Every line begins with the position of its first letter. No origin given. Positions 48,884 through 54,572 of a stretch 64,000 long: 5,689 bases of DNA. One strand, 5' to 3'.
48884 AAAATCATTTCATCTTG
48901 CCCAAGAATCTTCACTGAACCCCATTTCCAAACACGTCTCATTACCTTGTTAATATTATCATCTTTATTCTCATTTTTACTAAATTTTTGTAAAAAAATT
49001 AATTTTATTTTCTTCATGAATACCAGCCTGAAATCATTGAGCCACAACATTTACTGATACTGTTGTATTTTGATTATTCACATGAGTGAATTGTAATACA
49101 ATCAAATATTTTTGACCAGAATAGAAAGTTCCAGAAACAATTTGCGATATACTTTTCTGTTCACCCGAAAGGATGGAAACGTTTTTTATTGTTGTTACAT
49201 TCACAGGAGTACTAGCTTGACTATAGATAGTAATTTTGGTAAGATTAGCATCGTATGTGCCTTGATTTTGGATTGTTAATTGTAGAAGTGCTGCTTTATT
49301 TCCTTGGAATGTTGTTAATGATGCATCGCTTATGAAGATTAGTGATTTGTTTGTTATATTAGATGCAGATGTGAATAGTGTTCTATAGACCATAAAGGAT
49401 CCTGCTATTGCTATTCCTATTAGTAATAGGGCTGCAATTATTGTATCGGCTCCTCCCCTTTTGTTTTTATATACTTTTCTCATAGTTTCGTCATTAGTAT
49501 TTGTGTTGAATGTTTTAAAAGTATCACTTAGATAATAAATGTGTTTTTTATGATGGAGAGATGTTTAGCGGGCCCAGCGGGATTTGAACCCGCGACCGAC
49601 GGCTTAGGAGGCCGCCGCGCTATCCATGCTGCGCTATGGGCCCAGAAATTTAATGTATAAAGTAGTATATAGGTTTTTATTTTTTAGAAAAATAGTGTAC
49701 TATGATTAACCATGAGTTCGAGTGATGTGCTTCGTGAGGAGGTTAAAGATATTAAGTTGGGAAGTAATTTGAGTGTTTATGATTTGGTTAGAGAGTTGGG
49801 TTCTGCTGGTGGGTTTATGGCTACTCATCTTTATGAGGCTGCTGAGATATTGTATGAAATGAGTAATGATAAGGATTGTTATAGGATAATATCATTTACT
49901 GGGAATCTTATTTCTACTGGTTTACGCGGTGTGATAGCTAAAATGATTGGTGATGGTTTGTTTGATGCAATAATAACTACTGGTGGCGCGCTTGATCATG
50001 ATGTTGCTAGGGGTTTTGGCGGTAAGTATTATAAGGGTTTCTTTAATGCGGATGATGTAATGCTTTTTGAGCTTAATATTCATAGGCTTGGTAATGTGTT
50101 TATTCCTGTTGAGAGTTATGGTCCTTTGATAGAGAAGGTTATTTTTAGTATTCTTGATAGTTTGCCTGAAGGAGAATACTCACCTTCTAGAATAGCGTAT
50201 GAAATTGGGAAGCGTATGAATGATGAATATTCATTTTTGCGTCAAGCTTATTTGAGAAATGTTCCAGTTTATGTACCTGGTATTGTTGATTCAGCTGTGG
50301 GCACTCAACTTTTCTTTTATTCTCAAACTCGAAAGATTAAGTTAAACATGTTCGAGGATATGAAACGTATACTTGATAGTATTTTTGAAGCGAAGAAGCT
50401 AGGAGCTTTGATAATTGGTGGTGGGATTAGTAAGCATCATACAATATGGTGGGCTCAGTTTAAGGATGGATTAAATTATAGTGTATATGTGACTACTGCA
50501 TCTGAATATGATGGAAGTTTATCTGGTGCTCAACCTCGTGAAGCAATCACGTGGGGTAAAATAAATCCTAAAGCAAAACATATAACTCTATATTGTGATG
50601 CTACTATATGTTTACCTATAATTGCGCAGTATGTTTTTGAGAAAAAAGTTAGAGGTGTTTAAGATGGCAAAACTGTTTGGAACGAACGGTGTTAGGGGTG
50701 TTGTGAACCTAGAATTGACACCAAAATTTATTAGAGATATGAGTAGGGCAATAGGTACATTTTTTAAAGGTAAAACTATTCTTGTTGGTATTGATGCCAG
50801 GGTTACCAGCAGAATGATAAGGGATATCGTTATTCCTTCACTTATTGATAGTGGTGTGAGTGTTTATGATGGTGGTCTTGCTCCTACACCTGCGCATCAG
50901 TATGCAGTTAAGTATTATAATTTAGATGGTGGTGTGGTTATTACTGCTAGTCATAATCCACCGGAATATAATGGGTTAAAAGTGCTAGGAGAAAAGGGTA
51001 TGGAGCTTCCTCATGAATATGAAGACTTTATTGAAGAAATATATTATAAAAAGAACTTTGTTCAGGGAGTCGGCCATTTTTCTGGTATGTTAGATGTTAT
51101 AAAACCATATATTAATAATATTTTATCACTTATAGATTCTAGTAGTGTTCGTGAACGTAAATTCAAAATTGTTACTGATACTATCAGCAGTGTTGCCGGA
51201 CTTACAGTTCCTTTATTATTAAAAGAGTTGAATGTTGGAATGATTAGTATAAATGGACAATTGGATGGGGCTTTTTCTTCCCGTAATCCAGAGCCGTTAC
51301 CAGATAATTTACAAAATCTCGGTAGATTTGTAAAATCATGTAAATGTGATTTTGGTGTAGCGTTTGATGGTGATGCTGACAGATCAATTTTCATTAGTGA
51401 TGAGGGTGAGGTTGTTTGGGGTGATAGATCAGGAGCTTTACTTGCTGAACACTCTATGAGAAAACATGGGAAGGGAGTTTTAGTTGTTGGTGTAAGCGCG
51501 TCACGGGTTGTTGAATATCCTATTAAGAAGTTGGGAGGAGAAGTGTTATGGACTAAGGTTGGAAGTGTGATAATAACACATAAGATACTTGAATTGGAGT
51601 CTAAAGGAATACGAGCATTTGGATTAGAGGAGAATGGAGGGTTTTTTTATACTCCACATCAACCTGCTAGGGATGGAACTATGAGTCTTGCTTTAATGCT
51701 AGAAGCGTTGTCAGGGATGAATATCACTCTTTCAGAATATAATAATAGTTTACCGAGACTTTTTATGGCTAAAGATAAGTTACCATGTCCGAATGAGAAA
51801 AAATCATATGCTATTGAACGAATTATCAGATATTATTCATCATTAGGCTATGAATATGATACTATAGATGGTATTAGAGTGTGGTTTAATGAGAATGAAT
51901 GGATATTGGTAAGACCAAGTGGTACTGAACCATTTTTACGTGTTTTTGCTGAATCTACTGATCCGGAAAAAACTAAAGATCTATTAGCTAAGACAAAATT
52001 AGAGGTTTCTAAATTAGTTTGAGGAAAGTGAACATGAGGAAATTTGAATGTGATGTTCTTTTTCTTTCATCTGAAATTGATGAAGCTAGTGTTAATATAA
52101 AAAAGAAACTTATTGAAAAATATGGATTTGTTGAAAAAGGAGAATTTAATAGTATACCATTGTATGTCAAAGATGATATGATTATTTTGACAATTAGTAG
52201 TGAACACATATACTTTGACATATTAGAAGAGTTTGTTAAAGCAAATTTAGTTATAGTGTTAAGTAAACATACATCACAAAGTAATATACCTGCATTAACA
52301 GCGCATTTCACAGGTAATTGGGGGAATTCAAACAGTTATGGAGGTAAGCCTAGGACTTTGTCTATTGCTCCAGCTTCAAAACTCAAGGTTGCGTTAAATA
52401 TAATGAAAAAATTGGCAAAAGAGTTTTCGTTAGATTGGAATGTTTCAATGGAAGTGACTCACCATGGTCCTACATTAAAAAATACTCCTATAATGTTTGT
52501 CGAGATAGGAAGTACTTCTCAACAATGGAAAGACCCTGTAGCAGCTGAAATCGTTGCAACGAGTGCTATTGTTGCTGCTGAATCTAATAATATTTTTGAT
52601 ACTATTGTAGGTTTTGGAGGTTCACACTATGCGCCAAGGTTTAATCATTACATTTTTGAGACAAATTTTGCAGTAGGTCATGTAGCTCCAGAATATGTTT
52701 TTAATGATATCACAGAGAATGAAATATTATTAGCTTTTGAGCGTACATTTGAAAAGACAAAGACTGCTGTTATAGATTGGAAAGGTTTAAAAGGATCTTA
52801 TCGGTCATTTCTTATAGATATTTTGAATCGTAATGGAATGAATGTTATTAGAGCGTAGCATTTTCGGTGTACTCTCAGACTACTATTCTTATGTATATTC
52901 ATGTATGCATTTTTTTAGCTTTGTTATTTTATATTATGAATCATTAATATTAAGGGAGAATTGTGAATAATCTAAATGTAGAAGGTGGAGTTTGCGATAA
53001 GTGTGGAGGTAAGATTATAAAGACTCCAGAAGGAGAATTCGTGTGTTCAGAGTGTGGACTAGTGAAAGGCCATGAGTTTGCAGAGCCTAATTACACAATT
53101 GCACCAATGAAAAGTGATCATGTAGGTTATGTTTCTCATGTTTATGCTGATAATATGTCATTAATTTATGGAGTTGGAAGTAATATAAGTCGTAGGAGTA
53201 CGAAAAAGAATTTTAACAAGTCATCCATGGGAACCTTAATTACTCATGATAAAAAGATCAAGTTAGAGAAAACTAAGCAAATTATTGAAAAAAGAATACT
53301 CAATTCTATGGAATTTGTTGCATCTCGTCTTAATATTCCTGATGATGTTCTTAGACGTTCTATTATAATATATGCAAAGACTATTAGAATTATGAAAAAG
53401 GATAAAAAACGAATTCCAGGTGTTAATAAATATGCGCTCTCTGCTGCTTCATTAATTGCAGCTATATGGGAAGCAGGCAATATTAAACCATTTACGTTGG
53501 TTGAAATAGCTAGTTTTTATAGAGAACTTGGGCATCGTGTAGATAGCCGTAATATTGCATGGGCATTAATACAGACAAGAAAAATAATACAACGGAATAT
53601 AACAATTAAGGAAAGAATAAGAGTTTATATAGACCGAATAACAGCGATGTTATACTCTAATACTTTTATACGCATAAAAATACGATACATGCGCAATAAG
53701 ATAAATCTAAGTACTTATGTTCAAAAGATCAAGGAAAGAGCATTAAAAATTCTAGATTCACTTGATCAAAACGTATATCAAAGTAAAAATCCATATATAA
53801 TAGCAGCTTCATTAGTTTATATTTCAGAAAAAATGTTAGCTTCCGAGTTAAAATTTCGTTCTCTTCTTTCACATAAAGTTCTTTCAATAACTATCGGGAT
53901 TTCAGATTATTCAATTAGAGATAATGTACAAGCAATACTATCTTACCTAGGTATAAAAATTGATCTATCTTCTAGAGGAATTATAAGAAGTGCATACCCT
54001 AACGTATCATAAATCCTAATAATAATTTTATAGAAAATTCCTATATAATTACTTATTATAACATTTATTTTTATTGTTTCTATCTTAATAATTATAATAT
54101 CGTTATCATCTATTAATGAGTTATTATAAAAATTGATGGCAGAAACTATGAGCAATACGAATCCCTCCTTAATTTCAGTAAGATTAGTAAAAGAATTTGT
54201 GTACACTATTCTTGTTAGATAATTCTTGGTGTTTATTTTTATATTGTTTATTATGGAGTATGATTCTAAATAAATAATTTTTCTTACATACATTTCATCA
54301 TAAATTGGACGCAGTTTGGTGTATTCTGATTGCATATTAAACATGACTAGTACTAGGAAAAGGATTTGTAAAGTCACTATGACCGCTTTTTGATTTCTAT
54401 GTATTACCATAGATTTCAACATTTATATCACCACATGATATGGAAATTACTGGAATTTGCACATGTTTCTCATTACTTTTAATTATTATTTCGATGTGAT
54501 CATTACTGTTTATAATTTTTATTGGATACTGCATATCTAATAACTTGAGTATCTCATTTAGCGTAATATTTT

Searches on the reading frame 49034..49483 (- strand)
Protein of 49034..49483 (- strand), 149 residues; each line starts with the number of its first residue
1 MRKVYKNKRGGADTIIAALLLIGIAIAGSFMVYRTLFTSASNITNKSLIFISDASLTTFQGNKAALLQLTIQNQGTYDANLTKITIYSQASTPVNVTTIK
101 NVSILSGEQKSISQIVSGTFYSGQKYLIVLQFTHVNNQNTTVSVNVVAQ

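Call 69: search_protein_families(library=pfam, proteins=[window:49034-49483:-], max_evalue=0.01)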
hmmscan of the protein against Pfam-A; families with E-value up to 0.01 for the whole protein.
window:49034-49483:- (149 aa): 0 families

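Call 118: search_protein_families(library=ncbifam, proteins=[window:49034-49483:-], max_evalue=0.00001)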
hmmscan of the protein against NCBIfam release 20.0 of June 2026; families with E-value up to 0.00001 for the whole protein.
window:49034-49483:- (149 aa): 1 family
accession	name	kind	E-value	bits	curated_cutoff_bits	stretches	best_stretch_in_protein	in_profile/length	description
NF046073.1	UpsA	equivalog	1.1e-06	28.8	130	1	13-148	5-136/136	pilin subunit UpsA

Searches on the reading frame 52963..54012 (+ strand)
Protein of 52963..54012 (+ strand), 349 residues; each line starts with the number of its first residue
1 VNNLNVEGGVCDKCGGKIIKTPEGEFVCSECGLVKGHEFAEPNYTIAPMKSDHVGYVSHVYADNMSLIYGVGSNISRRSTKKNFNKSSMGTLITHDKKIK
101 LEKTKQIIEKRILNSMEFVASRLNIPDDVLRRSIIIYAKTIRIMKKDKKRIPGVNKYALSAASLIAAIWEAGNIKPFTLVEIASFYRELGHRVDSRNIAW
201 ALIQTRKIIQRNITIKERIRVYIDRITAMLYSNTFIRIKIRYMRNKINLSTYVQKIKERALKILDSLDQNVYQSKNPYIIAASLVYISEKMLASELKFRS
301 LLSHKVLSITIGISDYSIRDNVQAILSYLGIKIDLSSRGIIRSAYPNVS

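Call 20: search_protein_families(library=pfam, proteins=[window:52963-54012:+], max_evalue=0.1)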
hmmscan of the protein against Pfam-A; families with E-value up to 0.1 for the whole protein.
window:52963-54012:+ (349 aa): 1 family
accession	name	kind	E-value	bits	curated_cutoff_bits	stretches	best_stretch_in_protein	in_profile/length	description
PF08271.17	Zn_Ribbon_TF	-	0.00098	19.1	29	1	10-34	2-28/43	TFIIB zinc-binding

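Call 51: search_protein_families(library=ncbifam, proteins=[window:52963-54012:+], max_evalue=0.01)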
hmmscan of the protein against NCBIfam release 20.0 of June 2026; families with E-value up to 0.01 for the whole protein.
window:52963-54012:+ (349 aa): 0 families

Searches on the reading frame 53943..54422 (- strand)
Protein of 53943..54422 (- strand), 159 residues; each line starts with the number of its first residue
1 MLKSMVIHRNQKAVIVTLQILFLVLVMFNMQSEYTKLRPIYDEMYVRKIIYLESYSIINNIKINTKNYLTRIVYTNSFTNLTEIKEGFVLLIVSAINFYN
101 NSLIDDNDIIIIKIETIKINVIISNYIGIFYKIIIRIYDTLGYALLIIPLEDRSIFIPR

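Call 20: search_protein_families(library=pfam, proteins=[window:53943-54422:-], max_evalue=0.1)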
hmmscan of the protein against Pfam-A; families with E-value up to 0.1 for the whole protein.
window:53943-54422:- (159 aa): 0 families

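Call 51: search_protein_families(library=ncbifam, proteins=[window:53943-54422:-], max_evalue=0.01)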
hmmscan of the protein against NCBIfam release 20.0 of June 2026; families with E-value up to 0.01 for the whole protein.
window:53943-54422:- (159 aa): 0 families
